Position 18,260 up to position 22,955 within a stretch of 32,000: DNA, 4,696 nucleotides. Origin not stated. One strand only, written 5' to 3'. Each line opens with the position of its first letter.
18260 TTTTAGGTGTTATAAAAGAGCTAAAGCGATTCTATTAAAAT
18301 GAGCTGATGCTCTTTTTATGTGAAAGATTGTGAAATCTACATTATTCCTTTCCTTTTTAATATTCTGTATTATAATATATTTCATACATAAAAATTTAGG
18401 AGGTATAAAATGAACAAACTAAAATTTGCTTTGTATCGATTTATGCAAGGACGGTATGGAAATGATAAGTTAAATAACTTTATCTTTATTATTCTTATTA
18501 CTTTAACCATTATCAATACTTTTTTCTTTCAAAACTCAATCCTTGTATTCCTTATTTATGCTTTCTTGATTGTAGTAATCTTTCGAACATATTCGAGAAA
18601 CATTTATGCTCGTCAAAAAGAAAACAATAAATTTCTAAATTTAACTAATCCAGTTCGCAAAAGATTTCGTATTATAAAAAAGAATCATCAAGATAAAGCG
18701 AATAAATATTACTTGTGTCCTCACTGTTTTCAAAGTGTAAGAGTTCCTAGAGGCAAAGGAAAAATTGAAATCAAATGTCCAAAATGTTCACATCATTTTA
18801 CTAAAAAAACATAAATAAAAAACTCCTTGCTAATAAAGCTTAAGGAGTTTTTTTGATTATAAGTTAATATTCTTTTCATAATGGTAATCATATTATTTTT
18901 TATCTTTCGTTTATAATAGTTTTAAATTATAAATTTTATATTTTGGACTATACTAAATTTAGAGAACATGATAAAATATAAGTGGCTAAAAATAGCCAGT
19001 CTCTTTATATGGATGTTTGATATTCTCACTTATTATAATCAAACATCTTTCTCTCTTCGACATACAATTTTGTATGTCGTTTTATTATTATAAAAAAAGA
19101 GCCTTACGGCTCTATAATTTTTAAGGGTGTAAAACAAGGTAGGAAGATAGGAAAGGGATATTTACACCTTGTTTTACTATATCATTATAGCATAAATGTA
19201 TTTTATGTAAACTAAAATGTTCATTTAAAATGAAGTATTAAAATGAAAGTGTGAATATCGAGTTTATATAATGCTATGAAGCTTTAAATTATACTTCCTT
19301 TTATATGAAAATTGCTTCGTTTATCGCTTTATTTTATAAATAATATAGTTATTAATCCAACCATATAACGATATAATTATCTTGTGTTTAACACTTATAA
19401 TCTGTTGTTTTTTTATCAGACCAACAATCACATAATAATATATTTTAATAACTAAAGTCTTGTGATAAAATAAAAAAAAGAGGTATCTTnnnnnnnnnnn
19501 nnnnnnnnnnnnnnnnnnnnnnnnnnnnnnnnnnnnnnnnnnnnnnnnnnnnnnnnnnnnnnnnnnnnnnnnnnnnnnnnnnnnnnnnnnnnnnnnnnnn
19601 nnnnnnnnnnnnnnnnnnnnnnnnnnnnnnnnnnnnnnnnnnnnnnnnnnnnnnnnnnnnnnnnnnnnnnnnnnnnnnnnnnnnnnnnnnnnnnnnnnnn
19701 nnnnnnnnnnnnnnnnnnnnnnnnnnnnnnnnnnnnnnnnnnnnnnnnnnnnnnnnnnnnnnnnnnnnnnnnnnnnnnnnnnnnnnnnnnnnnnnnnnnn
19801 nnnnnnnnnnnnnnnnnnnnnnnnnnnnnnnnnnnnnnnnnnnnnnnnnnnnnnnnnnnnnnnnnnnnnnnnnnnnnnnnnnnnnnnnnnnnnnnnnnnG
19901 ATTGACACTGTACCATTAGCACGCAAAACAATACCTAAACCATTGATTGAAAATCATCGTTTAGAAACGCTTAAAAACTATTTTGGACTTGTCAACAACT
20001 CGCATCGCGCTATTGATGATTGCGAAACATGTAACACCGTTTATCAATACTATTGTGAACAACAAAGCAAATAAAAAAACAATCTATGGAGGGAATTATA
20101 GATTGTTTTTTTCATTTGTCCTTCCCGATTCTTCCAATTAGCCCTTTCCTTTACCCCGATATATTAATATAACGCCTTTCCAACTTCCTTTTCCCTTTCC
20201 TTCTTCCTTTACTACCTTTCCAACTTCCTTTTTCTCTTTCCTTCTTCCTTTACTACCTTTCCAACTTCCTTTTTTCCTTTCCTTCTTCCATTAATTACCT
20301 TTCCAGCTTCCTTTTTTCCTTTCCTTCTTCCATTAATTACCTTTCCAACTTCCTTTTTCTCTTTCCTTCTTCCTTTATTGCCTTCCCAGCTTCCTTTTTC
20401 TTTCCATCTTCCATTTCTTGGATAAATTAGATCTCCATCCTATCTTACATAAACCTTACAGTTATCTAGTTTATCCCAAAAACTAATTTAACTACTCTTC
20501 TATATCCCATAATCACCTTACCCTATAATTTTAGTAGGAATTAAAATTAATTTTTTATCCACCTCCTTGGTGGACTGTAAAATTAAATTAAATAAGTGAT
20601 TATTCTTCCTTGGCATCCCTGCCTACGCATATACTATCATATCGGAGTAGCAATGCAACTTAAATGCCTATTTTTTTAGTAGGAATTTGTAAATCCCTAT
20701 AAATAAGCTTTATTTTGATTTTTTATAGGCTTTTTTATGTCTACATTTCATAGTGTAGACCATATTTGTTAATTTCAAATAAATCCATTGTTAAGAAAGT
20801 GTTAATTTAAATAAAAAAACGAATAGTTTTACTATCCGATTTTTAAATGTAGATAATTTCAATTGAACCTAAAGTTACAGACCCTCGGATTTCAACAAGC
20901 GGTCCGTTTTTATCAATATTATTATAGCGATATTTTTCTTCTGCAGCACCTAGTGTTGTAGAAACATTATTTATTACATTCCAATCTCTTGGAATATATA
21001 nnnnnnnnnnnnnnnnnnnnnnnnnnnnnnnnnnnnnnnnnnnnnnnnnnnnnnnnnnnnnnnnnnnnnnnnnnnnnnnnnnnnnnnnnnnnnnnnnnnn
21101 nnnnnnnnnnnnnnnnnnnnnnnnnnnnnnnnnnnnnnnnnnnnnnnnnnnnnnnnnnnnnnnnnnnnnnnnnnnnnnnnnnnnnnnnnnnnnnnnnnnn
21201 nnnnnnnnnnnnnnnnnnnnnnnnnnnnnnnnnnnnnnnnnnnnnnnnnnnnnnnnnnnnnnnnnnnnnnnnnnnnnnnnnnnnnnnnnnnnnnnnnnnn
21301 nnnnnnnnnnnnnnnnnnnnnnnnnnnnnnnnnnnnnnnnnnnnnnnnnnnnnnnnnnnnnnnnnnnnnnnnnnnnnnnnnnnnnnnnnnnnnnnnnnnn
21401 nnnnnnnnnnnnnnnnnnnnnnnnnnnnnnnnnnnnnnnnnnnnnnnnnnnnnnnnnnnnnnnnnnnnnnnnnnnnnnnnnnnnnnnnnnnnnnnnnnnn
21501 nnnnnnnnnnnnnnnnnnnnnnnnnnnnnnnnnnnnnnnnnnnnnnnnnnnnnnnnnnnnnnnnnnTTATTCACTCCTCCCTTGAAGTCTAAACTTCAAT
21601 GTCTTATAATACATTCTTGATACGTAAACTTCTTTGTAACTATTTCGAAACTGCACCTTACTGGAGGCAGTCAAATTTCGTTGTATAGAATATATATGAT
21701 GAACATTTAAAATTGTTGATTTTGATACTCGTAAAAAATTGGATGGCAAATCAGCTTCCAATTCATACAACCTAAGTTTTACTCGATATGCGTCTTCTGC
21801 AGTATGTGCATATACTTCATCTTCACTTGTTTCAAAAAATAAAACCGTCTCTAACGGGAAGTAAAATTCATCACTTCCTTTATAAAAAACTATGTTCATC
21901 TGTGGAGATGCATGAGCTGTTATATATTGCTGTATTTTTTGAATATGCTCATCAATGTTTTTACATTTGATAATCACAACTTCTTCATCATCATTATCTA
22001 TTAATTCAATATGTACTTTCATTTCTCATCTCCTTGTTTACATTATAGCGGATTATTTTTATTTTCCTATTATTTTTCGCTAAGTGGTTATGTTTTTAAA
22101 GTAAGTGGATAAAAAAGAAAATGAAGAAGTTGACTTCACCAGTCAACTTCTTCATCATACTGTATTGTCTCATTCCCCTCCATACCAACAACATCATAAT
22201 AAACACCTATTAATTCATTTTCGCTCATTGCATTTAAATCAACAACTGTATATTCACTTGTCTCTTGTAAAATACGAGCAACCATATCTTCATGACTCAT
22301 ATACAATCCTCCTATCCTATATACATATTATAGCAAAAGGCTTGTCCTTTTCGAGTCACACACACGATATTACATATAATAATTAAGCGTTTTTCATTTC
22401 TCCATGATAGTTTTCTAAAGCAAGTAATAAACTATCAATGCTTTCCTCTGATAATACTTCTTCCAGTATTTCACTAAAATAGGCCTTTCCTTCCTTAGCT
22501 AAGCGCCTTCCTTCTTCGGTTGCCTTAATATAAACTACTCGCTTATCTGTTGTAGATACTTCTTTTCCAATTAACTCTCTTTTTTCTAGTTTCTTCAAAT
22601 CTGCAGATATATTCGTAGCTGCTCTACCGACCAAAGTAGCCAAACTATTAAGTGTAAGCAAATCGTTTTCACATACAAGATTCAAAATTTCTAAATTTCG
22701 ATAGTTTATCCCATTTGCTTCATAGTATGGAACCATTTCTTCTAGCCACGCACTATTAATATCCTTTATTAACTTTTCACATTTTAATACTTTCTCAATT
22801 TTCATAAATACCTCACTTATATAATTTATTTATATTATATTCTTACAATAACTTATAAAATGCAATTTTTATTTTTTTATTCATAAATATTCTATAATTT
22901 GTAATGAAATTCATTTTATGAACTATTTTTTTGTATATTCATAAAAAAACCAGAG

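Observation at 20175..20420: Six tandem ~41-nt strand-pure pyrimidine/purine repeats with a 14-nt sub-motif phased every ~20.5 bp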

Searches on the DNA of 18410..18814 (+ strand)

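Call 102: search_rna_families(source=L156, start=10380, end=10900, threshold=evalue, max_evalue=1)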
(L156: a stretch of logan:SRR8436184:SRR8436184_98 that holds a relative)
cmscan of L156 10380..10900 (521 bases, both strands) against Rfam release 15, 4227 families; matches with E-value up to 1: 3.
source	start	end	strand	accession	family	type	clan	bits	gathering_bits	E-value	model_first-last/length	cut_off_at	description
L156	10564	10614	+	RF03046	Pseudomonadales-1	Gene; sRNA;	-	22.2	68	0.004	87-139/164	no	Pseudomonadales-1 RNA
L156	10553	10607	+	RF02495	ohsC_RNA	Gene; antitoxin;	-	21.5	50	0.82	1-77/77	no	Oppression of Hydrophobic ORF by sRNA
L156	10409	10443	-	RF02438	SpF51_sRNA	Gene; sRNA;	-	20.5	50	0.29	1-45/45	no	Streptococcus sRNA SpF51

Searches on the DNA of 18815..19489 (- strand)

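Call 64: search_rna_families(source=window, start=18815, end=19489, threshold=evalue, max_evalue=10)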
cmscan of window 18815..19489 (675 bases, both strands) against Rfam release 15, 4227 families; matches with E-value up to 10: 15.
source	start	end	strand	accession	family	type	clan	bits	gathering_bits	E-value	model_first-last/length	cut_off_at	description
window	19092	19203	-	RF01770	rimP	Cis-reg; leader;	-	25.4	47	0.08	1-102/102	no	Gammaprotebacteria rimP leader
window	19086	19160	-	RF02059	STnc50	Gene; sRNA;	-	21.5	55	0.51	1-84/84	no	Salmonella enterica sRNA STnc40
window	19065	19121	-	RF02900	AaHKsRNA82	Gene; sRNA;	-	20.8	51.4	1.7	1-81/81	no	Aggregatibacter sRNA 82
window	19364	19432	-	RF02408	snoR124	Gene; snRNA; snoRNA; CD-box;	-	20.5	70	2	1-77/77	no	Small nucleolar RNA snoR124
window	19056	19122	+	RF02064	STnc370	Gene; sRNA;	-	19.9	54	7.6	1-71/71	no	Enterobacterial sRNA STnc370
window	19013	19087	+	RF03534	sRNA71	Gene; sRNA;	-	19.6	50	3.1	1-104/104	no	Staphylococcus sRNA71 small RNA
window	19083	19172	+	RF02903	AaHKsRNA96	Gene; antisense;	-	18.1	43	3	1-117/117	no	Aggregatibacter sRNA 96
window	19076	19126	-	RF02389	sau-31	Gene; sRNA;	-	18.1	50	6.9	1-66/66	no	Staphylococcus sRNA sau-31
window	18815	18879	-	RF02362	Yfr10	Gene; sRNA;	-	18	43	6.6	1-70/78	3'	Cyanobacterial functional RNA 10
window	19048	19126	+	RF02059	STnc50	Gene; sRNA;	-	17.1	55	5.3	1-84/84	no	Salmonella enterica sRNA STnc40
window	18974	19034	+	RF04352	Plastid-psbA-4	Cis-reg;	CL00153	16.9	56.8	6.5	1-61/61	no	Plastid-psbA-4 3UTR RNA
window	19092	19214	-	RF02356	BjrC1505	Gene; sRNA;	-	15.8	50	2.2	1-140/140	no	Alphaproteobacterial sRNA BjrC1505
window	19053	19125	-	RF03133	S4-Fusobacteriales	Cis-reg; leader;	CL00119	15.8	48.8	8.5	1-60/60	no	S4-Fusobacteriales ribosomal protein leader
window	19095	19199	-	RF04180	BTnc231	Gene; sRNA;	-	15.2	80.4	1.9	1-154/154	no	Bacteroides sRNA BTnc231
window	19059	19136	-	RF01766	cspA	Cis-reg; thermoregulator;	-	9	78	9.2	74-182/428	no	cspA thermoregulator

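Call 75: build_rna_model(alignment_id=A4)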
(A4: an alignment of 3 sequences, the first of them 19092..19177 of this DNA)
Model R1 built from alignment A4 (3 sequences, 90 columns); structure: RNAalifold consensus.
model positions 86; base pairs 13; branch points 0; effective number of sequences 1.57; information 0.662 bits per position. Calibrated on 0.2 Mb of random sequence (short: E-values are rough).
structure used (alignment columns):
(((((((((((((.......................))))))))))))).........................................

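Call 76: search_with_rna_model(model_id=R1, sources=[window, L001, L017, L020, L021, L022, L154, L155, L156, L157, L158, L159, L160], max_evalue=1, show_alignments=0, make_alignment=true)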
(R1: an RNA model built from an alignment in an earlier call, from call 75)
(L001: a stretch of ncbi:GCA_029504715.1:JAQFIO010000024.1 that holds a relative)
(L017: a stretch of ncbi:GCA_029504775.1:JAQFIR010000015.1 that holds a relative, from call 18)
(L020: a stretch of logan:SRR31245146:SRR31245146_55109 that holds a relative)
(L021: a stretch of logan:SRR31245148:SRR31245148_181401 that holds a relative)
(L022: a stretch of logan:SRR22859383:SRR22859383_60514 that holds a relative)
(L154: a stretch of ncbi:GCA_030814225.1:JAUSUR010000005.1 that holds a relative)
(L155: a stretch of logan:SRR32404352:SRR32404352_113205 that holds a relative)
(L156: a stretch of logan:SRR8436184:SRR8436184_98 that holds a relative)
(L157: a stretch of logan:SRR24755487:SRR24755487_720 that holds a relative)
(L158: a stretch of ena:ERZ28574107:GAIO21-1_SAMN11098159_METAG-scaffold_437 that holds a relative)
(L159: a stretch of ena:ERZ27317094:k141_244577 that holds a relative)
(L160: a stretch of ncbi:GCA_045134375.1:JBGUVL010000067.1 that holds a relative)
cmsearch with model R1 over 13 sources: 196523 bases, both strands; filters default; matches with E-value up to 1: 17.
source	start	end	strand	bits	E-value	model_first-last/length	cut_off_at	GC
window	19092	19177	-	110.7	2.5e-21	1-86/86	no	0.34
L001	2603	2688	-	110.7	2.5e-21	1-86/86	no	0.34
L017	7013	7098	+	110.7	2.5e-21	1-86/86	no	0.34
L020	7624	7710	+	104.3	6.5e-20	1-86/86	no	0.32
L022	2176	2256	+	98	1.6e-18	1-86/86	no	0.37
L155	12695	12782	-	92.9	2.1e-17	1-86/86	no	0.32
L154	12696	12782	-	92.5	2.5e-17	1-86/86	no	0.32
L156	10405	10491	-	77.2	5.7e-14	1-86/86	no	0.31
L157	10405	10491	-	77.2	5.7e-14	1-86/86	no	0.31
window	19129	19208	+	27.9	0.004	1-86/86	no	0.28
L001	2640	2719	+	27.9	0.004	1-86/86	no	0.28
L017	6982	7061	-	27.9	0.004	1-86/86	no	0.28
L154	12734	12817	+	21.1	0.12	1-86/86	no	0.3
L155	12734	12817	+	21.1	0.12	1-86/86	no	0.3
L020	7593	7672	-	19.1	0.33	1-86/86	no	0.29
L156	10444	10528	+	17.9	0.64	1-86/86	no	0.31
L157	10444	10528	+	17.9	0.64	1-86/86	no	0.31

Alignment A5: 17 matches aligned to the model, 110 columns, each read 5' to 3' on its own strand. Consensus structure (alignment columns), stored with it:
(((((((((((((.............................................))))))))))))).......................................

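Call 87: search_with_rna_model(model_id=R1, sources=[L161, L162, L163, L164, L165], max_evalue=0.01)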
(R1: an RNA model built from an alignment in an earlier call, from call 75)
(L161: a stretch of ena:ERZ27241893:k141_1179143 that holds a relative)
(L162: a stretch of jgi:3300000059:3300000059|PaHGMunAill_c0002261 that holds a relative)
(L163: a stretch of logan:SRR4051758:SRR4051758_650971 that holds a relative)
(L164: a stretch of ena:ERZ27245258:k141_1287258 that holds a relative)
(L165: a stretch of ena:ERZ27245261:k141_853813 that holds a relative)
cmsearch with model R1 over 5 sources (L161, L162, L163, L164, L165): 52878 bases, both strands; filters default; matches with E-value up to 0.01: 5.
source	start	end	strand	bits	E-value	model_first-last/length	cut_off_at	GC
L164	10734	10820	-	92.5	6.8e-18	1-86/86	no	0.32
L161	9890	9976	-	90.8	1.6e-17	1-86/86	no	0.32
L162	4962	5048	-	90.8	1.6e-17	1-86/86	no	0.32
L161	9928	10011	+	26.5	0.0022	1-86/86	no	0.3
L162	5000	5083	+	26.5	0.0022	1-86/86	no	0.3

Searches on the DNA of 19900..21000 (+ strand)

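Call 24: search_rna_families(source=window, start=19900, end=21000, threshold=evalue, max_evalue=10)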
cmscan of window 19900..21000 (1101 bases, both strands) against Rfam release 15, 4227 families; matches with E-value up to 10: 8.
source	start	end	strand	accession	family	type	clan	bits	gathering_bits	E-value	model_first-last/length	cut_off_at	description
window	20528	20613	+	RF01455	DPB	Cis-reg;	-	23.9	40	0.37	1-86/86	no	Stem loopII regulatory element in POLB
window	20063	20175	-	RF01606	plasmodium_snoR31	Gene; snRNA; snoRNA; HACA-box;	-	22.3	60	2.8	1-145/145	no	small nucleolar RNA snoR31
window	20807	20912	-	RF04312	trpB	Cis-reg;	-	20.6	59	4.5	1-107/107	no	trpB ncRNA motif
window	20055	20133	-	RF04056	mir-982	Gene; miRNA;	-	17.5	70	6.3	1-89/89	no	mir-982 microRNA precursor family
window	20536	20584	-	RF01904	HOTAIR_1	Gene; lncRNA;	-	16.5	44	3.2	1-37/37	no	HOTAIR conserved region 1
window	20039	20076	+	RF01335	CRISPR-DR22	Gene; CRISPR;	-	16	50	2.6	1-36/36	no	CRISPR RNA direct repeat element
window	20059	20126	-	RF01911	MIR2118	Gene; miRNA;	-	15.5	85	4.7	1-170/170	no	MIR2118 microRNA precursor family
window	20665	20700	-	RF02914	DUF805b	Cis-reg;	CL00115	11.7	35.6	4.8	1-35/35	no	DUF805b RNA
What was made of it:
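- On Any Rfam family: Nothing near threshold was found for the array, the sRNA or the L156 gene (calls 24, 64, 102).
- Closest known: RosA. Different: There is no sequence homology or Rfam match (calls 24, 64, 102).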

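Call 40: search_dna_similar(query=window:20100-20850:+, collection=plasmids, mode=distant, max_evalue=0.01, max_rows=10)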
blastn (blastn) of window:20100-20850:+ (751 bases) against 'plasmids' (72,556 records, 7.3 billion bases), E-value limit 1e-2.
No match.

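Call 41: search_dna_similar(query=window:20100-20850:+, collection=phages, mode=distant, max_evalue=0.01, max_rows=10)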
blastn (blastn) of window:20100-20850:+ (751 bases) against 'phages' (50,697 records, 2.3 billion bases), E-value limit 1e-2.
No match.
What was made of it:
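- On Plasmid iterons / partition centromere: No plasmid or phage hit (calls 40, 41).
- Tried and rejected: There was no phage or plasmid similarity (calls 40, 41).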

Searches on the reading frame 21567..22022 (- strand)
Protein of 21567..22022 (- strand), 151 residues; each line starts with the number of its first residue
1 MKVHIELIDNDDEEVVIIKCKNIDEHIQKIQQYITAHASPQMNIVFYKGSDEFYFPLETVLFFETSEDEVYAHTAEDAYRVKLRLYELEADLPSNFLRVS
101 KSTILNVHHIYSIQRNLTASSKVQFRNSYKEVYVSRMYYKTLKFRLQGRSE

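Call 16: search_protein_families(library=pfam, proteins=[window:21567-22022:-])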
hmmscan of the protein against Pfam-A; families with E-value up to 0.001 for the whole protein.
window:21567-22022:- (151 aa): 1 family
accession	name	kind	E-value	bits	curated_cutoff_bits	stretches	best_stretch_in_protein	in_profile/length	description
PF04397.21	LytTR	-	2.2e-20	73.2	22.6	1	54-146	5-97/98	LytTr DNA-binding domain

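Call 18: find_encoding_contigs(protein=window:21567-22022:-, flank=4000, max_places=10)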
Protein window:21567-22022:- (151 aa): 5 contigs read that carry it; 3 places shown.
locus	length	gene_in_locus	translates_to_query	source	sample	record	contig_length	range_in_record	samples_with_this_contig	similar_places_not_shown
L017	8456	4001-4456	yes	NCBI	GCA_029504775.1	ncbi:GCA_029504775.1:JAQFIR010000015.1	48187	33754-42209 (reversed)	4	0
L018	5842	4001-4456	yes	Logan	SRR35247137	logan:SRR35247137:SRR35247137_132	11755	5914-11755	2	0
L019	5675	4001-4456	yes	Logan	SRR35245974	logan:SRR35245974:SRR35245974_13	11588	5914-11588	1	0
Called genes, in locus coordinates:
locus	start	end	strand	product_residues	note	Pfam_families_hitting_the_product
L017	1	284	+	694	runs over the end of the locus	PF00009:GTP_EFTU, PF01926:MMR_HSR1 (weak), PF22042:EF-G_D2, PF14492:EFG_III, PF03764:EFG_IV, PF00679:EFG_C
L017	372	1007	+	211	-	-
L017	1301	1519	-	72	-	-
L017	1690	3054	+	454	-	PF00285:Citrate_synt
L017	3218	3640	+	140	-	PF22381:Staph_reg_Sar_Rot, PF01047:MarR (weak), PF13463:HTH_27 (weak), PF25212:HVO_A0114, PF13601:HTH_34 (faint)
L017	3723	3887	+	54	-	-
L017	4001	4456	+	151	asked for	PF04397:LytTR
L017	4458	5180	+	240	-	PF22570:LiaF-TM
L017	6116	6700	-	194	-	PF00929:RNase_T, PF13482:RNase_H_2 (weak), PF16473:Rv2179c-like (weak)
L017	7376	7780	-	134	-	-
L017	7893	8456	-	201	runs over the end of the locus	PF00717:Peptidase_S24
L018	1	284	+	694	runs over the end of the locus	PF00009:GTP_EFTU, PF01926:MMR_HSR1 (weak), PF22042:EF-G_D2, PF14492:EFG_III, PF03764:EFG_IV, PF00679:EFG_C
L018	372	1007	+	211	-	-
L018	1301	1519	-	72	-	-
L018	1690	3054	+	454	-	PF00285:Citrate_synt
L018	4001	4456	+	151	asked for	PF04397:LytTR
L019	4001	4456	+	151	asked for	PF04397:LytTR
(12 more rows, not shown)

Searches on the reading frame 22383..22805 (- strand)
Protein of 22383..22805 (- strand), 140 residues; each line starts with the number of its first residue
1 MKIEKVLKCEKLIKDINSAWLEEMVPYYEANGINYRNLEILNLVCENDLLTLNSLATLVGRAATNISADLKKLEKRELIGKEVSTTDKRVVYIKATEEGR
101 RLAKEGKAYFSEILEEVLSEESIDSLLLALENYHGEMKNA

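Call 16: search_protein_families(library=pfam, proteins=[window:22383-22805:-])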
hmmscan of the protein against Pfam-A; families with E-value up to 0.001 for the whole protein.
window:22383-22805:- (140 aa): 7 families
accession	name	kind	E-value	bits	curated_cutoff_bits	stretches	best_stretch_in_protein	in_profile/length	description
PF22381.2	Staph_reg_Sar_Rot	-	3e-08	34.1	27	1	32-104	11-83/85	Transcriptional regulator SarA/Rot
PF25212.1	HVO_A0114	-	3.9e-08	33.4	27.6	1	34-91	21-78/84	HVO_A0114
PF13463.12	HTH_27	-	1.5e-07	32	22.2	1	35-99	3-68/68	Winged helix DNA-binding domain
PF01047.28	MarR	-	2.8e-06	27.6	24.6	1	33-91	1-59/59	MarR family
PF13601.12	HTH_34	-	2.3e-05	24.9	27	1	38-112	3-78/80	Winged helix DNA-binding domain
PF13412.12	HTH_24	-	0.00016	21.6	21.9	1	34-79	2-47/48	Winged helix-turn-helix DNA-binding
PF12802.13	MarR_2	-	0.00084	19.9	27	0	32-89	2-60/61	MarR family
